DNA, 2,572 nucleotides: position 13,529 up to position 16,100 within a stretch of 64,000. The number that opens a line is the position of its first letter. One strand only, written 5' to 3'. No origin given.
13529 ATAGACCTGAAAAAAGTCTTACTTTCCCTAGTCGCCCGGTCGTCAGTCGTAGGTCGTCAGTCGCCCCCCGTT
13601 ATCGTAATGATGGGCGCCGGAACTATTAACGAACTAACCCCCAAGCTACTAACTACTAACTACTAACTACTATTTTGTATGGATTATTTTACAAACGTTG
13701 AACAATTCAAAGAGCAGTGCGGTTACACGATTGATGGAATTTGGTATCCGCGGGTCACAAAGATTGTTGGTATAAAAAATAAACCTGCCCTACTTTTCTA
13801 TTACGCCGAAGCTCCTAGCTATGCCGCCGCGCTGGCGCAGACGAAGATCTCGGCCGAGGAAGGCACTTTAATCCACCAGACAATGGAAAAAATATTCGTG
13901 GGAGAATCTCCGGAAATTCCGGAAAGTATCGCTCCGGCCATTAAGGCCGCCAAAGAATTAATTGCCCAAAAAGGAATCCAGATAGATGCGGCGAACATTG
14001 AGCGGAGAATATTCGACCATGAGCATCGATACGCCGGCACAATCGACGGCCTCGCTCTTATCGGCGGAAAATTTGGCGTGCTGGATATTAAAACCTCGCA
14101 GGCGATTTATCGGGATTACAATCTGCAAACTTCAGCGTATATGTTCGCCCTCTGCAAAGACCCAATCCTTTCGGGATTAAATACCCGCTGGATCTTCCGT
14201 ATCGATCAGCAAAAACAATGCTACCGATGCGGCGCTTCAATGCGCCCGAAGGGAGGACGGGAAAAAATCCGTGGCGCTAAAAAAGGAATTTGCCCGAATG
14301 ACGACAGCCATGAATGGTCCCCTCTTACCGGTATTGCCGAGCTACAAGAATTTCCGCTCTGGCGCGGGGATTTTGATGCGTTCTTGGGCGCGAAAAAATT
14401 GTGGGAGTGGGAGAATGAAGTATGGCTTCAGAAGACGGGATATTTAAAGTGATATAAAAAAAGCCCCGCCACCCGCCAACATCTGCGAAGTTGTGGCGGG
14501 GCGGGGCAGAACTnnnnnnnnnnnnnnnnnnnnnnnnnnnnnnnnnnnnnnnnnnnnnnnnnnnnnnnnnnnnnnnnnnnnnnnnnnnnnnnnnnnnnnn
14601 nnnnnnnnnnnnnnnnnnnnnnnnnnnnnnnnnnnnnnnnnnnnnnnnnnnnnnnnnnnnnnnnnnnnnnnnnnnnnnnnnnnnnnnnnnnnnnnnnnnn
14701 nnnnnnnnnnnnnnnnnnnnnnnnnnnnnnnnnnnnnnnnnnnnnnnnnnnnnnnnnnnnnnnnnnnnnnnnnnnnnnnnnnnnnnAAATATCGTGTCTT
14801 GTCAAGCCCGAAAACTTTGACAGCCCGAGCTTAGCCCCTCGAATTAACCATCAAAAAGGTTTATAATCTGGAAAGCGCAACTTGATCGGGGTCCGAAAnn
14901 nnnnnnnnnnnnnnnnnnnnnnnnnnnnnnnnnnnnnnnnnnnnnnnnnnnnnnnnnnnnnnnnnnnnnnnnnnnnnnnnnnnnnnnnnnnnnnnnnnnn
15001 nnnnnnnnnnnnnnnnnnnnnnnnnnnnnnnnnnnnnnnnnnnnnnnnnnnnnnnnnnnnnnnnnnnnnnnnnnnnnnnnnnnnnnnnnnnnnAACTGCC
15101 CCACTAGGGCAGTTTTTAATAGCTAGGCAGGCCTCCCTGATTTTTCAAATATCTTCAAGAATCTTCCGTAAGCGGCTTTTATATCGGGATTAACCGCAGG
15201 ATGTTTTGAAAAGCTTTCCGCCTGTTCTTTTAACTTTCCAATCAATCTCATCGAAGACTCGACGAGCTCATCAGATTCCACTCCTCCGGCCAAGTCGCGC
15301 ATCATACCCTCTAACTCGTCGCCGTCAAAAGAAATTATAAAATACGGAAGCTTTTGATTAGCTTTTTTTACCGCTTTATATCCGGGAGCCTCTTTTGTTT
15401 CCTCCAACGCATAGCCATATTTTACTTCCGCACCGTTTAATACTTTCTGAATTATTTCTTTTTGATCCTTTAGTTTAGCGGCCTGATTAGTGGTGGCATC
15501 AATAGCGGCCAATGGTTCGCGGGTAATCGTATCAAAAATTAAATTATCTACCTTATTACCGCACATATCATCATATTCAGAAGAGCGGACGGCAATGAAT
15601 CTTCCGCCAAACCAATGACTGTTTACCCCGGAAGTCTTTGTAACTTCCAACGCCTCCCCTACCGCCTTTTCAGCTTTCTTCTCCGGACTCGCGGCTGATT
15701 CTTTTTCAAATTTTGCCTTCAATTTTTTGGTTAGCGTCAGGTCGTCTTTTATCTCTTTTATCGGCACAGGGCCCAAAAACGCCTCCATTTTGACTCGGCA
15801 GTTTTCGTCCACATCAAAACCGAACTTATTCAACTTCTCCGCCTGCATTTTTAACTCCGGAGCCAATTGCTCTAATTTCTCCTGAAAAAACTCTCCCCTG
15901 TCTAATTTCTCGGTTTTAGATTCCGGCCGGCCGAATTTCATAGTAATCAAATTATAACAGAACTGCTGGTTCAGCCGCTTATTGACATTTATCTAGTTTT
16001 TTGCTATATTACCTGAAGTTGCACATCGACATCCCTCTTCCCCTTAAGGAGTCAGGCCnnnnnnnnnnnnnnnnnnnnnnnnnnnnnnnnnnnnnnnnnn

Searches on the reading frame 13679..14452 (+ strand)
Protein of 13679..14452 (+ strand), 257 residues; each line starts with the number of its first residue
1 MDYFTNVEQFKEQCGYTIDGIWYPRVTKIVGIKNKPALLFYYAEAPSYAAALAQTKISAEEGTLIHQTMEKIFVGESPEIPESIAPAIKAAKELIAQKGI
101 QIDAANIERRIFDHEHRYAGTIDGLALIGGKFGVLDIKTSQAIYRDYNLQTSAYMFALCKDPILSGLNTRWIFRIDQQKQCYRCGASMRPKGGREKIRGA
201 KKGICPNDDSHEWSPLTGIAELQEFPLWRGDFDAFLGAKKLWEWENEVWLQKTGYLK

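Call 25: search_protein_families(library=pfam, proteins=[window:13679-14452:+])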
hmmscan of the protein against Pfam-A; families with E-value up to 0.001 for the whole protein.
window:13679-14452:+ (257 aa): 1 family
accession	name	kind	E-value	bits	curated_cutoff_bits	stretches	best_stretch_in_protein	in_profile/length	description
PF12705.13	PDDEXK_1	-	0.00026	21.5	22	0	59-161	34-172/247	PD-(D/E)XK nuclease superfamily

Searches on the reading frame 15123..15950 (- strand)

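Call 25: search_protein_families(library=pfam, proteins=[window:15123-15950:-])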
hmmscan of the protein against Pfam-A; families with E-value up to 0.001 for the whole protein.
window:15123-15950:- (275 aa): 0 families

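Call 82: search_protein_families(library=pfam, proteins=[window:15123-15950:-], max_evalue=0.01)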
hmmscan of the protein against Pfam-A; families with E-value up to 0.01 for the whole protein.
window:15123-15950:- (275 aa): 1 family
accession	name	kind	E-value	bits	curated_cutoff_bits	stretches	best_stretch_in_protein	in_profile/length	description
PF19498.4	DUF6033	-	0.0067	16.7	25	1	22-105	76-155/205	Protein of unknown function (DUF6033)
